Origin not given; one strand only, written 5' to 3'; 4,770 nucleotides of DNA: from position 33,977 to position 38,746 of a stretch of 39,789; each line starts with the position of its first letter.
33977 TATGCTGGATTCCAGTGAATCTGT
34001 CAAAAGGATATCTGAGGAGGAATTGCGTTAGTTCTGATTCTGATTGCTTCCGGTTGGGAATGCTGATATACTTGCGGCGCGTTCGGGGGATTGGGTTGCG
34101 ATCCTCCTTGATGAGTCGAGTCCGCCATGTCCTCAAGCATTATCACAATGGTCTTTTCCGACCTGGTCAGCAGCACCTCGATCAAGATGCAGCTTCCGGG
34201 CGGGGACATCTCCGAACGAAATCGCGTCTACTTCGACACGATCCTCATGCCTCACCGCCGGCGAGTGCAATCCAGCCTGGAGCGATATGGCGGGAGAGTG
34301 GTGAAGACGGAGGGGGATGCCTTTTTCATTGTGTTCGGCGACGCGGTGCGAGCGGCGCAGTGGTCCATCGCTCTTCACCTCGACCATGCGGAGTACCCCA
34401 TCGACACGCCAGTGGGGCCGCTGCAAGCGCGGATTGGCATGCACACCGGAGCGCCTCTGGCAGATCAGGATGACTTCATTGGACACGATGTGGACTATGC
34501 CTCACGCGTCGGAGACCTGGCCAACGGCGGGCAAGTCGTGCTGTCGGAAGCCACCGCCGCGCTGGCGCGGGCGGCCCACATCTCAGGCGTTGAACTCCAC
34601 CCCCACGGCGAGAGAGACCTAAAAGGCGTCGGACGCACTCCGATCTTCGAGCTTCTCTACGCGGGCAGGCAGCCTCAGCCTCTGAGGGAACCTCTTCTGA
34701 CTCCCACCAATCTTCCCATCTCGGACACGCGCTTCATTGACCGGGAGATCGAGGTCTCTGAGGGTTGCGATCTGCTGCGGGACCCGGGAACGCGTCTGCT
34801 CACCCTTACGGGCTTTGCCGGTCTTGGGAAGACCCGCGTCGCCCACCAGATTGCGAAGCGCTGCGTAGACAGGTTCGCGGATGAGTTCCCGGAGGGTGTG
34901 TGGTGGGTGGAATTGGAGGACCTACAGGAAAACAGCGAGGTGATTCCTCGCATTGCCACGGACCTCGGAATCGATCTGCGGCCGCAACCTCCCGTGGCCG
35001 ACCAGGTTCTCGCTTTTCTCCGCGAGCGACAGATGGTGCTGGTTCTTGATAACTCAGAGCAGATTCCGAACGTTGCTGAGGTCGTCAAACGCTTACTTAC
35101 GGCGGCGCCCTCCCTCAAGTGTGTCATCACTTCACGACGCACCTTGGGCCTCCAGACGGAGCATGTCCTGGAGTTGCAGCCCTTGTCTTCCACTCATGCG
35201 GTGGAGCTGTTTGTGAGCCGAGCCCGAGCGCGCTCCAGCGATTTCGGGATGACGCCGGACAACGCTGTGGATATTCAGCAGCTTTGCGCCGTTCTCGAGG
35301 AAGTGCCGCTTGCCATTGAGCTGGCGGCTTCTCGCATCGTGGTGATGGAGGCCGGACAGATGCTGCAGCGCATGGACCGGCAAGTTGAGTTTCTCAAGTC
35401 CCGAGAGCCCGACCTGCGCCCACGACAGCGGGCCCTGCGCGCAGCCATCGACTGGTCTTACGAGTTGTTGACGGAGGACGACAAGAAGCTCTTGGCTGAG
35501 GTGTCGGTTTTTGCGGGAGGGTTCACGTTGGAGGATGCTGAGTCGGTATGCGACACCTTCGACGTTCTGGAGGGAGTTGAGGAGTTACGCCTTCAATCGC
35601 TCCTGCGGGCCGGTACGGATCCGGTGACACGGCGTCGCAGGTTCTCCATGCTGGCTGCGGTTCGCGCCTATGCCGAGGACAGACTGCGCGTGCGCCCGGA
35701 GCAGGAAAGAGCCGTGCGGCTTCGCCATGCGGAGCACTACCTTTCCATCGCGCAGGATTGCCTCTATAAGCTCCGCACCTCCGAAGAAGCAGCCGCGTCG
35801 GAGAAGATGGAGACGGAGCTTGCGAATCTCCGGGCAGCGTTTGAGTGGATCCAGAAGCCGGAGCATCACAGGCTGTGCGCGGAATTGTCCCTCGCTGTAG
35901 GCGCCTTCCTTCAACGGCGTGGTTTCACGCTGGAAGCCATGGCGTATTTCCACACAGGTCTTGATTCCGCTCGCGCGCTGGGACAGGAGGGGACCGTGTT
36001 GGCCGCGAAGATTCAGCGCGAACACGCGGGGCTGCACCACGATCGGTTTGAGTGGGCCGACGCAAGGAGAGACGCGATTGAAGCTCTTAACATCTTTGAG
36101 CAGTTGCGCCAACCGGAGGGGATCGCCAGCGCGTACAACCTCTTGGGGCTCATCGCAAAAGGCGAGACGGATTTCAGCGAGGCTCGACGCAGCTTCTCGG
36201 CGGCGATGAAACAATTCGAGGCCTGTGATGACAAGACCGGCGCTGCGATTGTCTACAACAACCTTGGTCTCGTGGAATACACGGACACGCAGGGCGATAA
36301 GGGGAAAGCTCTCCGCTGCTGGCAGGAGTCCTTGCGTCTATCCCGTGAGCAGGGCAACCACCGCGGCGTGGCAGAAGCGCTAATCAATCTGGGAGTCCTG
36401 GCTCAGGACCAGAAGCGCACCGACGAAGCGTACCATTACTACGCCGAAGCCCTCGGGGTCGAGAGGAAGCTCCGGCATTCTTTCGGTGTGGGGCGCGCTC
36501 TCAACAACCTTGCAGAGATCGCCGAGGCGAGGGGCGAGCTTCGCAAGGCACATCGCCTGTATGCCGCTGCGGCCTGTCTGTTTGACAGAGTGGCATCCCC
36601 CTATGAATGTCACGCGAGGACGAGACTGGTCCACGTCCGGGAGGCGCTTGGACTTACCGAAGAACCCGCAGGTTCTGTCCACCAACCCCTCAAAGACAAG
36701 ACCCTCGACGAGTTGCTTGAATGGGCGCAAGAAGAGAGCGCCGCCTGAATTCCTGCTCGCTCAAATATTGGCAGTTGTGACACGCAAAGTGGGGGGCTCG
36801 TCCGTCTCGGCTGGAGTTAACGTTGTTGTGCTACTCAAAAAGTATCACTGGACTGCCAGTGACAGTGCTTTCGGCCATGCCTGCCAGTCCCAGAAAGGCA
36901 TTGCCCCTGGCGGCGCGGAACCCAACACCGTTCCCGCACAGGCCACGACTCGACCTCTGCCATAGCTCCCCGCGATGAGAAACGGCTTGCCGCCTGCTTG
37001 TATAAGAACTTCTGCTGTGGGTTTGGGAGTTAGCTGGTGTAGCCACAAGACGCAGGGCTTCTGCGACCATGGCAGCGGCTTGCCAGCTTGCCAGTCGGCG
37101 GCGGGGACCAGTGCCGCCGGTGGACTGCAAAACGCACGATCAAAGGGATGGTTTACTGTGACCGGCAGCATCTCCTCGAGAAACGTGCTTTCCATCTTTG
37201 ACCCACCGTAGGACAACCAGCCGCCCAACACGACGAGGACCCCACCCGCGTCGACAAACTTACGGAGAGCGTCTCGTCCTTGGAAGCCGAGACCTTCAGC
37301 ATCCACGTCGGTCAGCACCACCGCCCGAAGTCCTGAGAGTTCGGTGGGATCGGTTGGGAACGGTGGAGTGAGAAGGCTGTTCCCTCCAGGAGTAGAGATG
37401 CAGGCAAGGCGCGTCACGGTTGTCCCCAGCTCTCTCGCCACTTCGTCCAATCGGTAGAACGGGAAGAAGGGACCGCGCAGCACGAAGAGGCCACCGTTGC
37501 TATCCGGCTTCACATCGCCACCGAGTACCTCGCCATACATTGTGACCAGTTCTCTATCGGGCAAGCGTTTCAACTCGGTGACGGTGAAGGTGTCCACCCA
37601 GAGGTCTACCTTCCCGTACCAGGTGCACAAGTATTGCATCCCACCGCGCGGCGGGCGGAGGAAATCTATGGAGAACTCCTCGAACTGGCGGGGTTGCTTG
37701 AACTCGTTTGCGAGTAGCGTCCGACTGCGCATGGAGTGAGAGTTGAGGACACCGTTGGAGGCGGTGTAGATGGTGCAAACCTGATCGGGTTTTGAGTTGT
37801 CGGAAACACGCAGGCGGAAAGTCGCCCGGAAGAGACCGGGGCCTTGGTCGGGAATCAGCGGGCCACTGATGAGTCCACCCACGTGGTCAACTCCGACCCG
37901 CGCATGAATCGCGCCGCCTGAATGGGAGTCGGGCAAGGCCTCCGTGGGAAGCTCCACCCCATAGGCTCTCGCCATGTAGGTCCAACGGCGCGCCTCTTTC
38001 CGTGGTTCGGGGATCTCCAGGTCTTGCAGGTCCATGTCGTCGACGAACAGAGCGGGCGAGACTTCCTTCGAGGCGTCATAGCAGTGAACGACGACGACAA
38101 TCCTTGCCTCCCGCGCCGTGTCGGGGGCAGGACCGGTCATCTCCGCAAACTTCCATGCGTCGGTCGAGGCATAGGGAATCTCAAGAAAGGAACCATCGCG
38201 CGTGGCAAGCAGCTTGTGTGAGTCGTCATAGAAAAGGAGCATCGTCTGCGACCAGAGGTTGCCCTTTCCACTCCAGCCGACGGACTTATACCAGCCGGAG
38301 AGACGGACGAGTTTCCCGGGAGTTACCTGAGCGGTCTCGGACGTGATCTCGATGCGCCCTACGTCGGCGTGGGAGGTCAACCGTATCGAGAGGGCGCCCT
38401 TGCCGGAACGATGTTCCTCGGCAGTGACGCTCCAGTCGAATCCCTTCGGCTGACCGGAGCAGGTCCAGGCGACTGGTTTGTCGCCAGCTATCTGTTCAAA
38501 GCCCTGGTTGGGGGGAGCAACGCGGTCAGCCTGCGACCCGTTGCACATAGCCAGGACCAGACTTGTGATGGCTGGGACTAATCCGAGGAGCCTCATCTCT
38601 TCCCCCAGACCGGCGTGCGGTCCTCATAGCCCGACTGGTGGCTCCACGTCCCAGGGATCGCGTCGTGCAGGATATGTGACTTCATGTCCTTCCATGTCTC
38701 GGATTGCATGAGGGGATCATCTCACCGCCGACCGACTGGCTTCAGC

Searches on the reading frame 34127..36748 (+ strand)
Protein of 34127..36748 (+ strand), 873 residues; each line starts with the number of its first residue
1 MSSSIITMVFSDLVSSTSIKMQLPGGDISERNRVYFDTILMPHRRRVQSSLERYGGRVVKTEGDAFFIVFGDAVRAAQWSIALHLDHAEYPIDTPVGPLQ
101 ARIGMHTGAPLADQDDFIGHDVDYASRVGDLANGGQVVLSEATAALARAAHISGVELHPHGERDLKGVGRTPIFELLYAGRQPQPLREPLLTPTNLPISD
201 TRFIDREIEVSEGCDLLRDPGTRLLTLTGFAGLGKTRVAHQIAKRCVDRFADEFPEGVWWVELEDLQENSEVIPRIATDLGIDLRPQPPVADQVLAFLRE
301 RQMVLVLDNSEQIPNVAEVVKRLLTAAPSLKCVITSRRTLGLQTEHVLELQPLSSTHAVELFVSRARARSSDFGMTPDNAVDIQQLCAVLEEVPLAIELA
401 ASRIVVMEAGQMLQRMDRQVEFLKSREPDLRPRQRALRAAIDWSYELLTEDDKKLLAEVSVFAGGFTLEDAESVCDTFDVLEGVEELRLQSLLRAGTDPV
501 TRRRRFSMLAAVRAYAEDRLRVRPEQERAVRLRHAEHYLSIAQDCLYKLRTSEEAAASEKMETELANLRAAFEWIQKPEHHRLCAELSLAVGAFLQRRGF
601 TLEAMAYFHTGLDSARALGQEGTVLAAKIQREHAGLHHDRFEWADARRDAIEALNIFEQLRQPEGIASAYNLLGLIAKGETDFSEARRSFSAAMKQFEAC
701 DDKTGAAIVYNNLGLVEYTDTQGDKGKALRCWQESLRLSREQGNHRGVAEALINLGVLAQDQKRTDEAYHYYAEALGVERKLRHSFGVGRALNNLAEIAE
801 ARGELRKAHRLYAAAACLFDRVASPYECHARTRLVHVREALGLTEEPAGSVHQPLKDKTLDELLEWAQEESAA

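Call 14: search_protein_families(library=pfam, proteins=[window:34127-36748:+], max_evalue=0.001)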
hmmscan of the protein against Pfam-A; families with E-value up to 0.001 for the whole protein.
window:34127-36748:+ (873 aa): 11 families
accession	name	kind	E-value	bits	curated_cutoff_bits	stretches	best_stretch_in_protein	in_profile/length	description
PF13424.12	TPR_12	-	3.4e-18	66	30.1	3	748-815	2-71/77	Tetratricopeptide repeat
PF00211.25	Guanylate_cyc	-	1.8e-11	44.4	21.9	1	5-171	8-176/183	Adenylate and Guanylate cyclase catalytic domain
PF00931.28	NB-ARC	-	8.1e-11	42.1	23.5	1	216-446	12-247/248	NB-ARC domain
PF17874.7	TPR_MalT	-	5.9e-09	36.1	45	1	645-844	19-218/336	MalT-like TPR region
PF07719.23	TPR_2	-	1.3e-08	34.7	27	0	749-776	1-28/34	Tetratricopeptide repeat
PF13374.12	TPR_10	-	2.7e-06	27.6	27.5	0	748-776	1-29/42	Tetratricopeptide repeat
PF13401.12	AAA_22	-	3.9e-06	27.7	27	1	222-323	5-104/130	AAA domain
PF00515.34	TPR_1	-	5.6e-06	26.4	27.8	0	749-777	1-29/34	Tetratricopeptide repeat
PF05729.18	NACHT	-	0.00013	22.3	26.7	1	224-363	2-161/167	NACHT domain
PF13173.12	AAA_14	-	0.00035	21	27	1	223-339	3-100/129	AAA domain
PF14938.12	SNAP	-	0.00097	19.1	25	0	680-816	48-182/282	Soluble NSF attachment protein, SNAP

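Call 54: search_protein_families(library=ncbifam, proteins=[window:34127-36748:+], max_evalue=0.001)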
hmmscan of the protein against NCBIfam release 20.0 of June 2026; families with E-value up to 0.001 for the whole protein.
window:34127-36748:+ (873 aa): 8 families
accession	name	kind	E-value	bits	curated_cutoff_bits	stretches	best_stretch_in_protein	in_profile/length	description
NF041717.1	HaaA_phane_TPR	equivalog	1.2e-32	113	1125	2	662-822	547-705/882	cyclophane-containing RiPP biosynthesis TPR protein HaaT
NF053617.1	SARPRegAfsRStmc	equivalog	9.8e-19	66.8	1430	1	182-808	278-915/986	SARP-family global regulator AfsR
NF053520.1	HK_Porph_FimS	equivalog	4.6e-12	45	600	1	650-818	103-273/618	sensor histidine kinase FimS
NF058673.1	LipAdnlyCyLipJMY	equivalog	5.6e-11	41.8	800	1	6-169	296-441/449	bifunctional lipase/adenylate cyclase LipJ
NF002725.1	PRK02603.1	equivalog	4.3e-08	33.3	143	1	702-825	30-142/173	photosystem I assembly protein Ycf3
NF033758.1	gliding_GltE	equivalog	1.5e-06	27.5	225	1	746-834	83-160/411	adventurous gliding motility TPR repeat lipoprotein GltE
TIGR02917.1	PEP_TPR_lipo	equivalog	0.00012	20.1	312.2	0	707-816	465-560/899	XrtA/PEP-CTERM system TPR-repeat protein PrsT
NF052312.1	T9SS_PorW_SprE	equivalog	0.00076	18.2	250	0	709-800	292-380/716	type IX secretion system periplasmic lipoprotein PorW/SprE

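Call 55: search_protein_families(library=padloc, proteins=[window:34127-36748:+], max_evalue=0.001)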
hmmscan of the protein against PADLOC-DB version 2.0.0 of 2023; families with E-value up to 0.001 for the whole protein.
window:34127-36748:+ (873 aa): 1 family
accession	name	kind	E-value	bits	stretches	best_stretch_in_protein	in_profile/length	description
PDLC01169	TPR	-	1.3e-10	39.1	1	707-821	109-220/252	TPR repeats containing protein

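Call 66: find_homologous_proteins(query=window:34127-36748:+, max_evalue=1e-40)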
Query window:34127-36748:+ (873 aa): 5030 proteins with E <= 1e-40 among 8000 candidates; the best 120 are listed.
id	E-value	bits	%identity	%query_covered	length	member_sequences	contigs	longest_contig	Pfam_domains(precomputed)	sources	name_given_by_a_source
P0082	0.0e+0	1947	100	100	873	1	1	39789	PF17874.8,PF00515.35,PF13424.13,PF13401.13,PF00211.26,PF07719.24,PF00931.29,PF13374.13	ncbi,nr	ncbi:MAG: tetratricopeptide repeat protein [Armatimonadetes bacterium]|nr:tetratricopeptide repeat p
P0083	1.1e-267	908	50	99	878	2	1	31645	PF25872.1,PF13424.13,PF13401.13,PF00211.26,PF07719.24,PF00931.29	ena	-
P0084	1.9e-254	865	49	100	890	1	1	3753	PF13424.13,PF00211.26,PF00931.29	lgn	-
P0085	5.1e-253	860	48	99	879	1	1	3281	PF25872.1,PF13424.13,PF13176.13,PF13401.13,PF00211.26,PF07719.24,PF00931.29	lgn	-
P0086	1.4e-244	832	54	79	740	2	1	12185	PF25872.1,PF13424.13,PF13401.13,PF00211.26,PF00931.29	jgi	jgi:predicted ATPase/class 3 adenylate cyclase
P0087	3.4e-244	831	48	99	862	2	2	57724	PF25872.1,PF13424.13,PF00211.26,PF00931.29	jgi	jgi:predicted ATPase/class 3 adenylate cyclase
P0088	1.1e-215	737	51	80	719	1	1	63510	PF13424.13,PF00211.26,PF00931.29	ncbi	-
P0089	3.4e-215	735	46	96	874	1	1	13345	PF25872.1,PF05729.19,PF13424.13,PF07719.24,PF00931.29,PF13191.13,PF13374.13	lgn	-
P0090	4.6e-202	692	44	100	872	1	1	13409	PF25872.1,PF13424.13,PF00211.26,PF00931.29,PF13374.13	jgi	jgi:predicted ATPase/class 3 adenylate cyclase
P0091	4.6e-202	692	43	100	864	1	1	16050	PF13424.13,PF13401.13,PF00211.26,PF07719.24,PF13481.13,PF00931.29,PF13191.13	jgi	jgi:predicted ATPase/class 3 adenylate cyclase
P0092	1.3e-201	690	43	99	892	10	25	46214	PF25872.1,PF13424.13,PF13401.13,PF00211.26,PF07719.24,PF00931.29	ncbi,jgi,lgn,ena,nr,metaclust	ncbi:MAG: adenylate/guanylate cyclase domain-containing protein [Armatimonadetes bacterium]|nr:adeny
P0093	1.3e-194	667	41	99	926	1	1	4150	PF13424.13,PF00211.26,PF00931.29,PF13191.13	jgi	jgi:predicted ATPase/class 3 adenylate cyclase/Tfp pilus assembly protein PilF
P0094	4.2e-193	662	43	99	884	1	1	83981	PF25872.1,PF13424.13,PF00211.26,PF00931.29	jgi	jgi:predicted ATPase/class 3 adenylate cyclase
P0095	6.2e-185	635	47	84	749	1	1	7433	PF17874.8,PF00515.35,PF13424.13,PF13432.13,PF13401.13,PF13181.13,PF07719.24,PF00931.29,PF13191.13,PF13374.13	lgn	-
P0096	8.3e-185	634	41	99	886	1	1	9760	PF13424.13,PF13401.13,PF00211.26,PF00931.29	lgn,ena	-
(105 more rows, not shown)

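Call 67: find_encoding_contigs(protein=P0083, flank=10000, max_places=3)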
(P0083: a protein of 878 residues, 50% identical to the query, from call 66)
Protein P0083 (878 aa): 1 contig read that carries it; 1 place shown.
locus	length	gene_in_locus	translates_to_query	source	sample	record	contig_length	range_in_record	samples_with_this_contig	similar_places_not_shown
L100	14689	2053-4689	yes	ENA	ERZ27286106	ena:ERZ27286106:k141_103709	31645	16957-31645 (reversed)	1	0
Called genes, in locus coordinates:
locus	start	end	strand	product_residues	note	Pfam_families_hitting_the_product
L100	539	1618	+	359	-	PF01408:GFO_IDH_MocA, PF22725:GFO_IDH_MocA_C3 (faint), PF02894:GFO_IDH_MocA_C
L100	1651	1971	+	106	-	-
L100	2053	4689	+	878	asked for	PF00211:Guanylate_cyc, PF00931:NB-ARC, PF13401:AAA_22 (faint), PF25872:HTH_77 (faint), PF13424:TPR_12 (faint), PF07719:TPR_2 (faint)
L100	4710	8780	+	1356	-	-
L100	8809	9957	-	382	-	PF07885:Ion_trans_2, PF02254:TrkA_N, PF02080:TrkA_C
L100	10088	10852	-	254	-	PF02151:UVR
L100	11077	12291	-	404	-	-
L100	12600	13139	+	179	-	PF05175:MTS, PF06325:PrmA (weak), PF13847:Methyltransf_31, PF08241:Methyltransf_11 (weak), PF08242:Methyltransf_12 (weak), PF13649:Methyltransf_25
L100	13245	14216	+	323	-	PF25021:TEN_NHL (faint), PF06739:SBBP (faint), PF24684:Vgb_lyase (weak), PF08450:SGL (weak), PF01436:NHL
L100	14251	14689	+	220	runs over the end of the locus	PF05685:Uma2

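Call 68: find_encoding_contigs(protein=P0087, flank=10000, max_places=3)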
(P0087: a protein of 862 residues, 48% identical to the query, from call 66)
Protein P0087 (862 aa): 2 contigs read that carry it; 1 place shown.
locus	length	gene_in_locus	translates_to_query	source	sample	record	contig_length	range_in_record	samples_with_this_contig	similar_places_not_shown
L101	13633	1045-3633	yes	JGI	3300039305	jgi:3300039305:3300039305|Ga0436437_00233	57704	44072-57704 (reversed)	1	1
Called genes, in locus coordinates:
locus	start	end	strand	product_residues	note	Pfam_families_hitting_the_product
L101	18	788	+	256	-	PF02518:HATPase_c, PF00072:Response_reg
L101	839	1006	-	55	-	-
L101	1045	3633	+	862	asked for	PF00211:Guanylate_cyc (weak), PF00931:NB-ARC, PF25872:HTH_77 (weak), PF13424:TPR_12 (faint)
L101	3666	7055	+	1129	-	PF13424:TPR_12 (weak), PF13424:TPR_12, PF17874:TPR_MalT, PF13424:TPR_12, PF17874:TPR_MalT, PF13424:TPR_12, PF13424:TPR_12, PF12770:CHAT, +18 more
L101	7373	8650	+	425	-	-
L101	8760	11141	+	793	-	PF00515:TPR_1 (weak), PF07719:TPR_2 (weak), PF13371:TPR_9, PF13414:TPR_11, PF13424:TPR_12 (weak), PF13414:TPR_11, PF13432:TPR_16, PF13371:TPR_9, +23 more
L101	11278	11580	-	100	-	-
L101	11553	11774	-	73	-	-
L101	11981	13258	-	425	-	-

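Call 69: search_protein_families(library=pfam, proteins=[L100:4710-8780:+, L101:3666-7055:+, L101:7373-8650:+, L100:1651-1971:+], max_evalue=0.01)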
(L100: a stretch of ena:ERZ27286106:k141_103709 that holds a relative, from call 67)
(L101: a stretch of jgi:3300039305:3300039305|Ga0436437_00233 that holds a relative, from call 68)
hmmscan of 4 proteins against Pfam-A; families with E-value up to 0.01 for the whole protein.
L100:4710-8780:+ (1356 aa): 25 families
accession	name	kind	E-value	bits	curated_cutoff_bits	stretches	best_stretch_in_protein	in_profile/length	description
PF13424.12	TPR_12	-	1e-136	445.8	30.1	14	811-883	4-76/77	Tetratricopeptide repeat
PF00515.34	TPR_1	-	3e-64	210.8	27.8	4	178-208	1-31/34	Tetratricopeptide repeat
PF07719.23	TPR_2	-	3.2e-61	198.9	27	3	180-207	3-30/34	Tetratricopeptide repeat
PF13374.12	TPR_10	-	3.9e-55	182.8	27.5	4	854-885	4-35/42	Tetratricopeptide repeat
PF13176.12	TPR_7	-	3e-44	145.8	27.9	4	772-804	1-33/36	Tetratricopeptide repeat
PF13181.12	TPR_8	-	3.7e-35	117.5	25.7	0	772-791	3-22/34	Tetratricopeptide repeat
PF00656.27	Peptidase_C14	-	2.1e-19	70.5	21.4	1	1119-1342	5-225/233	Caspase domain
PF14938.12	SNAP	-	8.6e-19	68.5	25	3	134-282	30-179/282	Soluble NSF attachment protein, SNAP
PF13432.12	TPR_16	-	1.2e-17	64.4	32.7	1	859-917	4-56/65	Tetratricopeptide repeat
PF13414.12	TPR_11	-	1.1e-15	57.5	26.8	0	859-876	1-18/42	TPR repeat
PF17874.7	TPR_MalT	-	4.2e-14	53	45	2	102-215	44-160/336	MalT-like TPR region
PF13428.12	TPR_14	-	3.8e-13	49.1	23.5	0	811-837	2-28/44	Tetratricopeptide repeat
PF13174.12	TPR_6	-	6.3e-10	39.5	26.3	0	812-835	2-25/33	Tetratricopeptide repeat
PF24885.1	TPR_NPHP3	-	3.5e-08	33.6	100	0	98-175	141-220/239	Nephrocystin-3 TPR domain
PF10602.15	RPN7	-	7.1e-08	32.8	29.6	0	60-161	38-136/174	26S proteasome subunit RPN7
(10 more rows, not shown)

L101:3666-7055:+ (1129 aa): 25 families
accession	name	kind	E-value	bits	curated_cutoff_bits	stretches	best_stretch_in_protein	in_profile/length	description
PF12770.12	CHAT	-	1.6e-74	251.4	24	1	806-1127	3-289/289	CHAT domain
PF13424.12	TPR_12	-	1.1e-70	234.3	30.1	8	358-428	2-74/77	Tetratricopeptide repeat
PF00515.34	TPR_1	-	5.9e-54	178.2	27.8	5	441-465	3-27/34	Tetratricopeptide repeat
PF07719.23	TPR_2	-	6.8e-42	138.6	27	2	441-465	3-27/34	Tetratricopeptide repeat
PF13181.12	TPR_8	-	1.5e-30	103.1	25.7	1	242-271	4-33/34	Tetratricopeptide repeat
PF13374.12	TPR_10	-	1.1e-29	101.9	27.5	3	439-472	2-35/42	Tetratricopeptide repeat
PF13176.12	TPR_7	-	7.8e-28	94.6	27.9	2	241-274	1-34/36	Tetratricopeptide repeat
PF17874.7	TPR_MalT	-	1.9e-21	77.1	45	4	163-339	44-222/336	MalT-like TPR region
PF13414.12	TPR_11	-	2.8e-15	56.1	26.8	0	446-465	1-20/42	TPR repeat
PF13432.12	TPR_16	-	8.7e-13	48.9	32.7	0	166-227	4-59/65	Tetratricopeptide repeat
PF14938.12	SNAP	-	2.1e-12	47.6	25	2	454-584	50-180/282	Soluble NSF attachment protein, SNAP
PF13174.12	TPR_6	-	4.1e-12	46.3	26.3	0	445-464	6-25/33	Tetratricopeptide repeat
PF13428.12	TPR_14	-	2.3e-10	40.5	23.5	0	80-106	2-28/44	Tetratricopeptide repeat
PF23914.1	TPR_CcmH_CycH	-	3.4e-07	30.7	42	1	424-556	35-158/158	Cytochrome c-type biogenesis protein H TPR domain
PF21325.3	SHPRH_helical-1st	-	2.6e-06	28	27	0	279-316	24-61/95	E3 ubiquitin-protein ligase SHPRH, first helical domain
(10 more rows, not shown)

L101:7373-8650:+ (425 aa): 0 families

L100:1651-1971:+ (106 aa): 0 families

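Call 76: find_encoding_contigs(protein=P0088, flank=10000, max_places=3)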
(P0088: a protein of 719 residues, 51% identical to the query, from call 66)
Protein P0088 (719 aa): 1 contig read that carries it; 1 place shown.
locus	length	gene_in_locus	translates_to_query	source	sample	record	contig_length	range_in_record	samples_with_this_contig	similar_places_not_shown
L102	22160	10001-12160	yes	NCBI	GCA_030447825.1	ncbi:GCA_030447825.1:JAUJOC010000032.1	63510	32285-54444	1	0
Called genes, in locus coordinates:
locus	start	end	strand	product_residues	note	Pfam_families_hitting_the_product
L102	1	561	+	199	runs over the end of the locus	-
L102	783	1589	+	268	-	PF14437:MafB19-deam (weak), PF00383:dCMP_cyt_deam_1, PF01872:RibD_C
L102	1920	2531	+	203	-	PF00677:Lum_binding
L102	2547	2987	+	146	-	PF18616:CdiI_3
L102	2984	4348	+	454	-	PF00926:DHBP_synthase, PF00925:GTP_cyclohydro2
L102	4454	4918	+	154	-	PF00885:DMRL_synthase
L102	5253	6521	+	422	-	PF01435:Peptidase_M48, PF07833:Cu_amine_oxidN1 (weak)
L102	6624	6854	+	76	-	-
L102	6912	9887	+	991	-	PF13424:TPR_12, PF13424:TPR_12, PF13424:TPR_12, PF13424:TPR_12, PF13424:TPR_12, PF17874:TPR_MalT, PF13424:TPR_12, PF12770:CHAT, +14 more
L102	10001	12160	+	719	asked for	PF00211:Guanylate_cyc, PF00931:NB-ARC (weak), PF13424:TPR_12 (weak)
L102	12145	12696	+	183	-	PF13424:TPR_12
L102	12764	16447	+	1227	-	PF13424:TPR_12, PF13424:TPR_12, PF13424:TPR_12, PF13424:TPR_12, PF17874:TPR_MalT, PF13424:TPR_12, PF13424:TPR_12, PF13424:TPR_12, +25 more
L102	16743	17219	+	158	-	-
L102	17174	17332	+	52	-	PF13424:TPR_12, PF00515:TPR_1 (weak), PF13374:TPR_10 (weak)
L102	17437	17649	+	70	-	PF13424:TPR_12 (weak)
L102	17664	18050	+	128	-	-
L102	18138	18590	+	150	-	PF12770:CHAT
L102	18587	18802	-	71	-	-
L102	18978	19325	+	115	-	PF12770:CHAT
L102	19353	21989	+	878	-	PF14938:SNAP (faint), PF17874:TPR_MalT (faint), PF00515:TPR_1 (faint), PF07719:TPR_2 (faint), PF13174:TPR_6 (faint), PF13424:TPR_12, PF13424:TPR_12 (weak), PF13424:TPR_12, +7 more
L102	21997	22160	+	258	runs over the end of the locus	PF12770:CHAT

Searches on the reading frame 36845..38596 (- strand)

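Call 14: search_protein_families(library=pfam, proteins=[window:36845-38596:-], max_evalue=0.001)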
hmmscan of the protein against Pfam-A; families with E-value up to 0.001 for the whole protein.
window:36845-38596:- (583 aa): 1 family
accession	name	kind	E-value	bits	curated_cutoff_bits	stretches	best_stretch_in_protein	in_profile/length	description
PF07090.17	GATase1_like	-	2.6e-11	44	27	1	444-573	100-233/247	Putative glutamine amidotransferase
